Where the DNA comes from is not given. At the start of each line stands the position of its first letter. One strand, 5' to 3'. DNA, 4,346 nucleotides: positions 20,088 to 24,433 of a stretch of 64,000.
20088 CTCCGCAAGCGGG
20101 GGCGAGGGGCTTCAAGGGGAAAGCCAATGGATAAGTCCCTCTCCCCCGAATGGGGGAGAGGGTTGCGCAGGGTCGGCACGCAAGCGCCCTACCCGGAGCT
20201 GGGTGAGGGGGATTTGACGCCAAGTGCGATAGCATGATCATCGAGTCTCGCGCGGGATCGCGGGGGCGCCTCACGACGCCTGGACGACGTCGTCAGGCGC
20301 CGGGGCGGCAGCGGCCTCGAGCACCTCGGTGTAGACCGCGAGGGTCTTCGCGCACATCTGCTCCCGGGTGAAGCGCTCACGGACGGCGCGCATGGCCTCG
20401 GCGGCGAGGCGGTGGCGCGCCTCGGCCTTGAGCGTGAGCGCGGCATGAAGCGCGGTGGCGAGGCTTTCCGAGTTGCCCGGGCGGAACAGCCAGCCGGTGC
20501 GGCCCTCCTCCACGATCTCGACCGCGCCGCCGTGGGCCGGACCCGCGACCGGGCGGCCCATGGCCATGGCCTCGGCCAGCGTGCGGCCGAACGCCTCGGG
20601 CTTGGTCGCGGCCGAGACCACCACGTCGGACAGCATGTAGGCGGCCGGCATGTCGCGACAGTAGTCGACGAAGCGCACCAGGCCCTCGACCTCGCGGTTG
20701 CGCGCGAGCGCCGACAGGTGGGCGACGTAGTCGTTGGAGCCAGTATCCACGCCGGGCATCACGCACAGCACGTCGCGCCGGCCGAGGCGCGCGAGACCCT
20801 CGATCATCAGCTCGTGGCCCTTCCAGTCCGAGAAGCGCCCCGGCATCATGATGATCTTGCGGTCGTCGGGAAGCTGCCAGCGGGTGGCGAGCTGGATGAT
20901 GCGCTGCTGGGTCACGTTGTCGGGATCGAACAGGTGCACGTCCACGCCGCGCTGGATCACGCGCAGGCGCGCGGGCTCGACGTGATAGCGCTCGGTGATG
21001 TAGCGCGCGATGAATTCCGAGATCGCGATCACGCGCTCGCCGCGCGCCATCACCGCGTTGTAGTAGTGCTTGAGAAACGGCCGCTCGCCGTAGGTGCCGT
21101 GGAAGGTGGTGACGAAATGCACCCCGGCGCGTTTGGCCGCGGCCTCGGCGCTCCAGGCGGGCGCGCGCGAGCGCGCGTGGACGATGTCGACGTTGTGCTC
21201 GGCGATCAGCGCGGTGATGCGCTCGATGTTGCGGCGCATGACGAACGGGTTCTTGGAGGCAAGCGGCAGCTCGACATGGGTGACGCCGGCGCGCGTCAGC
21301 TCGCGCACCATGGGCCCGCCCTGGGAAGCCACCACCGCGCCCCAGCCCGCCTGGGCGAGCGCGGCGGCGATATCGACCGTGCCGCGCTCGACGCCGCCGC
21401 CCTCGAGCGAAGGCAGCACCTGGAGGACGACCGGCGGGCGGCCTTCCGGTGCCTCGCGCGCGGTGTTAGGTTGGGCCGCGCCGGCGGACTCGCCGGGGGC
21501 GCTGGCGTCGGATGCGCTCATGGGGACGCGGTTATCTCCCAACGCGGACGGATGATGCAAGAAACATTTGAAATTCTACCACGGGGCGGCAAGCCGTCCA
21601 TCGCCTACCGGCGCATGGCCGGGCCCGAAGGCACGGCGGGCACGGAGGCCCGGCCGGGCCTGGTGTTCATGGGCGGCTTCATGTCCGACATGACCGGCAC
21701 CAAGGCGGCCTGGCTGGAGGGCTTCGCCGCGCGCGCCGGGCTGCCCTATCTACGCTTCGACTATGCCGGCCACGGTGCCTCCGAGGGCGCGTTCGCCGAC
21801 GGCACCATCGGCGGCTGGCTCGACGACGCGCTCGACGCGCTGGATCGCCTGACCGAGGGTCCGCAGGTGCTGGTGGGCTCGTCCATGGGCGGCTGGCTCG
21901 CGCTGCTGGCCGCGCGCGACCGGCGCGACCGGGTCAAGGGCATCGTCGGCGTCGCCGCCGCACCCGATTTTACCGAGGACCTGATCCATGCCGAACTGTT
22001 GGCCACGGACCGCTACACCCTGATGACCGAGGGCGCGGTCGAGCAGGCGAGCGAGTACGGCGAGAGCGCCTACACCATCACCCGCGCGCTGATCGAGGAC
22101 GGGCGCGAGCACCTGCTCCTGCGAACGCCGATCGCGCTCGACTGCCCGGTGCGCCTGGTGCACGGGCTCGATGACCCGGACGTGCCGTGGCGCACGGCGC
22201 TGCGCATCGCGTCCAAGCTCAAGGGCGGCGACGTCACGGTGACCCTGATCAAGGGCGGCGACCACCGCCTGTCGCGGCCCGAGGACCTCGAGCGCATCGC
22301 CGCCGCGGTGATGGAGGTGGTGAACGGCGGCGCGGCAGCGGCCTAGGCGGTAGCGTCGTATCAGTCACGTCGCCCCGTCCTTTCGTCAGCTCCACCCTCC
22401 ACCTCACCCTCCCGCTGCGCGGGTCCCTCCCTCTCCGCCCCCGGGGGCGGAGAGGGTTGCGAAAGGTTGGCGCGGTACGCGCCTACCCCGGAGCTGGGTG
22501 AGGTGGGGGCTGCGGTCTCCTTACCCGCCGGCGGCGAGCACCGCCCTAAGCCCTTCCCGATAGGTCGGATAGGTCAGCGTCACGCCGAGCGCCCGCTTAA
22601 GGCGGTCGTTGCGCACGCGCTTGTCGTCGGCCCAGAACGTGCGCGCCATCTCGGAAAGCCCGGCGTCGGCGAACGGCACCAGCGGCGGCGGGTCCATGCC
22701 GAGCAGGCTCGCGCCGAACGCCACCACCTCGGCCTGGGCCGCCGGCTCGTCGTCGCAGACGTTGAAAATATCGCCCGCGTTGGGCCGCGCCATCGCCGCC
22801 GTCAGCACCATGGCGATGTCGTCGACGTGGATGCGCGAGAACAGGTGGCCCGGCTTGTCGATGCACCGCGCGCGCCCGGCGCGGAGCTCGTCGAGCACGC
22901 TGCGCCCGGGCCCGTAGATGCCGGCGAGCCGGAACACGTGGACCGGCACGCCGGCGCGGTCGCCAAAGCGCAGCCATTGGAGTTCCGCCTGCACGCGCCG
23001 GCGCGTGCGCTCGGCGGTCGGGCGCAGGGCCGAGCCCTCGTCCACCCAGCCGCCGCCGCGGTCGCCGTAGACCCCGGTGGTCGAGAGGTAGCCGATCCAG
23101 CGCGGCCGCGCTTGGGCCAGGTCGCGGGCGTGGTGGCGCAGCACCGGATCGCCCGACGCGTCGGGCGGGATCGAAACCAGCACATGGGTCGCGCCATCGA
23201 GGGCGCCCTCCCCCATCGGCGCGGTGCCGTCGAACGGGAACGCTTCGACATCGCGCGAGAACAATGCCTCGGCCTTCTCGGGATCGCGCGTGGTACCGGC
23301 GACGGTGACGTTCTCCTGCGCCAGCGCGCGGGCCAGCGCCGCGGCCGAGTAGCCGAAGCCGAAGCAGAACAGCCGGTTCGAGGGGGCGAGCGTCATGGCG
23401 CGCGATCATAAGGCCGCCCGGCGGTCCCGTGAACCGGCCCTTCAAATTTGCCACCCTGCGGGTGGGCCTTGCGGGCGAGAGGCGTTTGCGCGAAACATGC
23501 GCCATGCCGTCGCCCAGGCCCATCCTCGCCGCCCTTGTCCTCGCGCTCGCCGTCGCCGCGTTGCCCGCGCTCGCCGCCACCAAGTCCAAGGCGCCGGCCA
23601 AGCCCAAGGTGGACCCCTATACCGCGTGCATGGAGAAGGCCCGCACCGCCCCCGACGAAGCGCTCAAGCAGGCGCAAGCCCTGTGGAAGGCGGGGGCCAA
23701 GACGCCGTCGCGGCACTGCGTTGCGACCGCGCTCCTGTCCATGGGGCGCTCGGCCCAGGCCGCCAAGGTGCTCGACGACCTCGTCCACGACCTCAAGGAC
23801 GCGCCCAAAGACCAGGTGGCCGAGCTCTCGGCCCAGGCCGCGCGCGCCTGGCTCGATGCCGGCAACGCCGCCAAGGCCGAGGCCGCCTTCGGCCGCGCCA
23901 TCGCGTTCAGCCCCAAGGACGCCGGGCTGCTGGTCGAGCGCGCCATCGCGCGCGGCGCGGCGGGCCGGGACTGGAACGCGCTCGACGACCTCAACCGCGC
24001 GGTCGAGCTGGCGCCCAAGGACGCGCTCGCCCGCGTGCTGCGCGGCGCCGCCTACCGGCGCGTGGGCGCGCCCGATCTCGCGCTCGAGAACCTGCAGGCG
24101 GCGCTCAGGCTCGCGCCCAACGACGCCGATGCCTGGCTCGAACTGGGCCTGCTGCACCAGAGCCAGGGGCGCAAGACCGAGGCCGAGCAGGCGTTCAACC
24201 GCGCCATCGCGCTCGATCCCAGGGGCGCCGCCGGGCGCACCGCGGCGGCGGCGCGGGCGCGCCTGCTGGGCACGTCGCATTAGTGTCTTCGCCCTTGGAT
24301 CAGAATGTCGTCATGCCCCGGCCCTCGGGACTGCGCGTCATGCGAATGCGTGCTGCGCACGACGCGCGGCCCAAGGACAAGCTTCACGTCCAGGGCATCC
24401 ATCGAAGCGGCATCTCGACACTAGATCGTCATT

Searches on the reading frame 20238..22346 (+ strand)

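Call 30: search_protein_families(library=ncbifam, proteins=[window:20238-22346:+], max_evalue=0.00001)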
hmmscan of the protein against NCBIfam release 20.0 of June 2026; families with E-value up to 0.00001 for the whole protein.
window:20238-22346:+ (702 aa): 7 families
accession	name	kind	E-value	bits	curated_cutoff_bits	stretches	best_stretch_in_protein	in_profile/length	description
NF011457.0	PRK14875.1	equivalog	1.7e-10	40.5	307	1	467-660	127-340/372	acetoin dehydrogenase dihydrolipoyllysine-residue acetyltransferase subunit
TIGR02427.1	protocat_pcaD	equivalog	5.7e-10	39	255.85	1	499-580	37-118/251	3-oxoadipate enol-lactonase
NF051488.1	bifunc_PcaDC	exception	5.4e-08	32.4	390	1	500-581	37-118/375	bifunctional 3-oxoadipate enol-lactonase/4-carboxymuconolactone decarboxylase PcaDC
NF053683.1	esterase_mleBRB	exception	4.2e-07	29.8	585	0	492-616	39-168/280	BRB family alpha/beta fold macrolide esterase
NF052610.1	macro_16_ester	equivalog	3.4e-06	26.6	420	0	469-575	20-128/281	alpha/beta fold macrolide esterase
TIGR03695.1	menH_SHCHC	equivalog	6.3e-06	25.8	208.55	0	473-576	3-106/252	2-succinyl-6-hydroxy-2,4-cyclohexadiene-1-carboxylate synthase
TIGR01738.1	bioH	equivalog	8.5e-06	25.6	206.95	0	527-598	51-122/245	pimeloyl-ACP methyl ester esterase BioH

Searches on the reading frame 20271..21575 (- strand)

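Call 30: search_protein_families(library=ncbifam, proteins=[window:20271-21575:-], max_evalue=0.00001)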
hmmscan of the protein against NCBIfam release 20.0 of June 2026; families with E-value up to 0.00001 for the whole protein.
window:20271-21575:- (434 aa): 23 families
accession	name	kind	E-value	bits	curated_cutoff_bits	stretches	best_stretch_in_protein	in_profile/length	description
TIGR03088.1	stp2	hypoth_equivalog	2.6e-27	95.8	409.05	1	48-419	2-374/374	TIGR03088 family PEP-CTERM/XrtA system glycosyltransferase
TIGR03999.1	thiol_BshA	equivalog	6.5e-26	91.1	273.7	1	98-419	55-374/375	N-acetyl-alpha-D-glucosaminyl L-malate synthase BshA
TIGR03449.1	mycothiol_MshA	equivalog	2.3e-23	82.7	462.5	1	174-419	160-404/406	D-inositol-3-phosphate glycosyltransferase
NF041876.1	EPS_EpsE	equivalog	6.8e-22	78.2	400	1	118-407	103-385/389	exopolysaccharide biosynthesis GT4 family glycosyltransferase EpsE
TIGR04063.1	stp3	hypoth_equivalog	1.6e-21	76.7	442.05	1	111-419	75-396/397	TIGR04063 family PEP-CTERM/XrtA system glycosyltransferase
NF053787.1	GlcN_PG_synth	equivalog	1.8e-20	73.1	480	1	98-419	54-360/361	N-acetylglucosaminyl phosphatidylglycerol synthase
TIGR04047.1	MSMEG_0565_glyc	hypoth_equivalog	4e-18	65.6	259.85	1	66-416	18-372/373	MSMEG_0565 family glycosyltransferase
TIGR02149.1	glgA_Coryne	subfamily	1.1e-17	64.3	302.4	1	176-419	142-391/391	glycogen synthase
NF038229.1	Glyco4_Geo_Pelo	equivalog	1.1e-16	60.8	400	1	116-419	43-337/338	GPMC system family 4 glycosyltransferase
NF038295.1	EPS_HpsP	equivalog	3.6e-14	52.6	550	1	192-418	167-387/388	hormogonium polysaccharide biosynthesis glycosyltransferase HpsP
NF012028.0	PRK15484.1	subfamily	5.5e-13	48.8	618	1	176-409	137-369/380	lipopolysaccharide N-acetylglucosaminyltransferase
NF047684.1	TeichurnBiosyTuaC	equivalog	6.5e-12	45.1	550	1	127-419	107-390/391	teichuronic acid biosynthesis protein TuaC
NF046085.1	XrtY_assoc_Gly1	equivalog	2.5e-11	43.1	400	1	234-420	205-386/387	XrtY-associated glycosyltransferase XYAG1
TIGR04005.1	wcaL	equivalog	2.2e-10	40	537.6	1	147-413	136-400/406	colanic acid biosynthesis glycosyltransferase WcaL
TIGR02472.1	sucr_P_syn_N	equivalog_domain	2.6e-10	39.7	576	1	319-412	344-435/439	sucrose-phosphate synthase, putative, glycosyltransferase domain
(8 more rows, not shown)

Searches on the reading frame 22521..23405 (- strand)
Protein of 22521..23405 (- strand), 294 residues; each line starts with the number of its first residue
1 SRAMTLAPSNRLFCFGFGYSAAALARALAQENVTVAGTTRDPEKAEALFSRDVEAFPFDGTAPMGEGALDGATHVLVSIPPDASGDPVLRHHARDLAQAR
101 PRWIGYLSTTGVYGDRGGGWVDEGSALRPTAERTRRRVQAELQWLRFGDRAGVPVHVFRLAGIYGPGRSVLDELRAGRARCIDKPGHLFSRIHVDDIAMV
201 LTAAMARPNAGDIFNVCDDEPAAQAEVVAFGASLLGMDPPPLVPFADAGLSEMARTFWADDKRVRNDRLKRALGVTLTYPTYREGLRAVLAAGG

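Call 37: search_protein_families(library=pfam, proteins=[window:22521-23405:-], max_evalue=0.0001)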
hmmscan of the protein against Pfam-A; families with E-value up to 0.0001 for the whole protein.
window:22521-23405:- (294 aa): 1 family
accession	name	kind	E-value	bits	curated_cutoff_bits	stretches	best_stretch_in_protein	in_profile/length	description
PF01370.27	Epimerase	-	2.2e-05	24.5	20.9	0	105-217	111-240/240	NAD dependent epimerase/dehydratase family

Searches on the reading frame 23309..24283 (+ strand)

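Call 37: search_protein_families(library=pfam, proteins=[window:23309-24283:+], max_evalue=0.0001)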
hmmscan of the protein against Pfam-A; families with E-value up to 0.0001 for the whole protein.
window:23309-24283:+ (324 aa): 13 families
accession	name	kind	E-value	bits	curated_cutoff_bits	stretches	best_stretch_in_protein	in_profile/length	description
PF00515.34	TPR_1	-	6e-19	67.4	27.8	1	273-304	1-32/34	Tetratricopeptide repeat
PF07719.23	TPR_2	-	1.6e-15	56.3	27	1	273-304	1-32/34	Tetratricopeptide repeat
PF13414.12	TPR_11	-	9.7e-14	51.2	26.8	1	257-287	12-42/42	TPR repeat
PF13431.12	TPR_17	-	1.1e-13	50.7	24.4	1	263-294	3-34/34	Tetratricopeptide repeat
PF13181.12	TPR_8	-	4.2e-13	48.8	25.7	1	273-304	1-32/34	Tetratricopeptide repeat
PF13371.12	TPR_9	-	6.7e-13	48.9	35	1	247-319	3-72/73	Tetratricopeptide repeat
PF13432.12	TPR_16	-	1.1e-09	39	32.7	1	246-306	4-64/65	Tetratricopeptide repeat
PF13428.12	TPR_14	-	3.3e-08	33.8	23.5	0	242-281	4-43/44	Tetratricopeptide repeat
PF14559.12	TPR_19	-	1.3e-07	32.2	25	1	253-314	5-66/68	Tetratricopeptide repeat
PF13424.12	TPR_12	-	1.3e-07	32.1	30.1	1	241-303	5-75/77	Tetratricopeptide repeat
PF23914.1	TPR_CcmH_CycH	-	1.3e-07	32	42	1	262-306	39-83/158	Cytochrome c-type biogenesis protein H TPR domain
PF13174.12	TPR_6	-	1.2e-05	26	26.3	0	274-304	1-31/33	Tetratricopeptide repeat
PF13176.12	TPR_7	-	1.2e-05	25.4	27.9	0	275-306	1-34/36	Tetratricopeptide repeat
